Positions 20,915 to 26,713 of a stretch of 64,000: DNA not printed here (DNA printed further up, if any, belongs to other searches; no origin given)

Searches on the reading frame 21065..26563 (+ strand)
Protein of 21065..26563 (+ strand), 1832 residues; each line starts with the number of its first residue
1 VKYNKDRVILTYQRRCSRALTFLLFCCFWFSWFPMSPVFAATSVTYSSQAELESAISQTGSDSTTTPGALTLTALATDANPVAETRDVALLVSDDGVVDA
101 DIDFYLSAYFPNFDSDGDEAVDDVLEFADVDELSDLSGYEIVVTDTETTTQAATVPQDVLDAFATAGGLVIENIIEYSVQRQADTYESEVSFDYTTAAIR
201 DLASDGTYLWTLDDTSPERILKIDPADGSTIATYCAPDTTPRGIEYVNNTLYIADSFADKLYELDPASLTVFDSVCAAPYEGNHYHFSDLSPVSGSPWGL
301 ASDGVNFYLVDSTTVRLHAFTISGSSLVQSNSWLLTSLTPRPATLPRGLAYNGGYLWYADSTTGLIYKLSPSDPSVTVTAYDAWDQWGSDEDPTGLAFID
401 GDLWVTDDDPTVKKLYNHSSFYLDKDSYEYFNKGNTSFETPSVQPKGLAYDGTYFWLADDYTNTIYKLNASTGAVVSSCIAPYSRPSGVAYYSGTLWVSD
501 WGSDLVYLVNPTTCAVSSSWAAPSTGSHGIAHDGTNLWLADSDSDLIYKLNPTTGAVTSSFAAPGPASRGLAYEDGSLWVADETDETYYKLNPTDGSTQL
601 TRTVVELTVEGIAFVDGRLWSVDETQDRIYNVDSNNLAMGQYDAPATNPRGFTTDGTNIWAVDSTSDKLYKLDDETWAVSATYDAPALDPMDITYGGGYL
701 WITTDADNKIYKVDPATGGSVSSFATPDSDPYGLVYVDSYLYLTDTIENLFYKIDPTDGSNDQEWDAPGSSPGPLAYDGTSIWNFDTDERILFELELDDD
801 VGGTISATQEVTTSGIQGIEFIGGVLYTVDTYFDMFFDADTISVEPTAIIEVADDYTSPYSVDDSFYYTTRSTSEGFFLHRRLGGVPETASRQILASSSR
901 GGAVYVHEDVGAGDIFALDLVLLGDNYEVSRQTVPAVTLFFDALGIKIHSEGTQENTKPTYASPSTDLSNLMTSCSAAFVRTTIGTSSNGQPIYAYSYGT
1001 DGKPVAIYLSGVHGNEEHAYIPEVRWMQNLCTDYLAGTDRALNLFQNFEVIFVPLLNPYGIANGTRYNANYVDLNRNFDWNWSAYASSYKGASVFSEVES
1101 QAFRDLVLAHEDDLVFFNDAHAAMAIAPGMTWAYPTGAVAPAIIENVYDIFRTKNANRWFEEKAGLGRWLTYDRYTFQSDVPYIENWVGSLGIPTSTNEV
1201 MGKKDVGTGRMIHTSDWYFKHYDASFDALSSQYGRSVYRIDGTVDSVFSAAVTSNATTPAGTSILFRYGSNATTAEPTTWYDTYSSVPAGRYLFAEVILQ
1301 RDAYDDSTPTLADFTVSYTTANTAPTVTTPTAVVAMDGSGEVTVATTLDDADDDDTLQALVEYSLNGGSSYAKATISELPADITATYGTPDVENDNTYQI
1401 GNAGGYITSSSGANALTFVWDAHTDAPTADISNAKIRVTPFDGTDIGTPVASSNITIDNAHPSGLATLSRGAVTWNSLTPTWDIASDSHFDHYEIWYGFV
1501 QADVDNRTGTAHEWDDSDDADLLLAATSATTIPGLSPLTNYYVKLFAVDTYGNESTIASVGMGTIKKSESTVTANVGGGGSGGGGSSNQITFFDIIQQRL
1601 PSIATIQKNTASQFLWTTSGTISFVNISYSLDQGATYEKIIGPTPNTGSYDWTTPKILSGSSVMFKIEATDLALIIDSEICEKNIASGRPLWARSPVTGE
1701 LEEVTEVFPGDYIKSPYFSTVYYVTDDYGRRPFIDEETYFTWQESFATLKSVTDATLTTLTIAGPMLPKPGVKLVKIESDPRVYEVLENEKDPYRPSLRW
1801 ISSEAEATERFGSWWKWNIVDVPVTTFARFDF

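Call 9: search_protein_families(library=pfam, proteins=[window:21065-26563:+], max_evalue=0.001)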
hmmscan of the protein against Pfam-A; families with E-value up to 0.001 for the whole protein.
window:21065-26563:+ (1832 aa): 9 families
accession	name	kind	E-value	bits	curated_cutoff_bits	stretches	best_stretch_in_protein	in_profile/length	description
PF21959.2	DUF6923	-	3.9e-20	73.1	27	1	652-782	94-232/234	Repeat of unknown function (DUF6923)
PF00246.29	Peptidase_M14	-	3.8e-18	66.5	21.6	1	969-1126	6-187/286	Zinc carboxypeptidase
PF24684.1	Vgb_lyase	-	9.2e-11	41.5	50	1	646-763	12-132/290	Virginiamycin B lyase family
PF05096.18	Glu_cyclase_2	-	4.2e-08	33.4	22.3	0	569-719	42-199/249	Glutamine cyclotransferase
PF10994.13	DUF2817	-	8.1e-08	32.6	23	1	1041-1079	81-119/341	Protein of unknown function (DUF2817)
PF13360.13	PQQ_2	-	9.7e-08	32.4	27.6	1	520-760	21-228/233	Outer membrane protein assembly factor BamB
PF24827.1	AstE_AspA_cat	-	3.7e-05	23.8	25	1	1010-1086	9-71/192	Succinylglutamate desuccinylase/Aspartoacylase catalytic domain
PF00041.27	fn3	-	0.00011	22.8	25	1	1472-1554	10-75/84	Fibronectin type III domain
PF01436.27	NHL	-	0.00021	21.6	20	0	392-407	3-19/28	NHL repeat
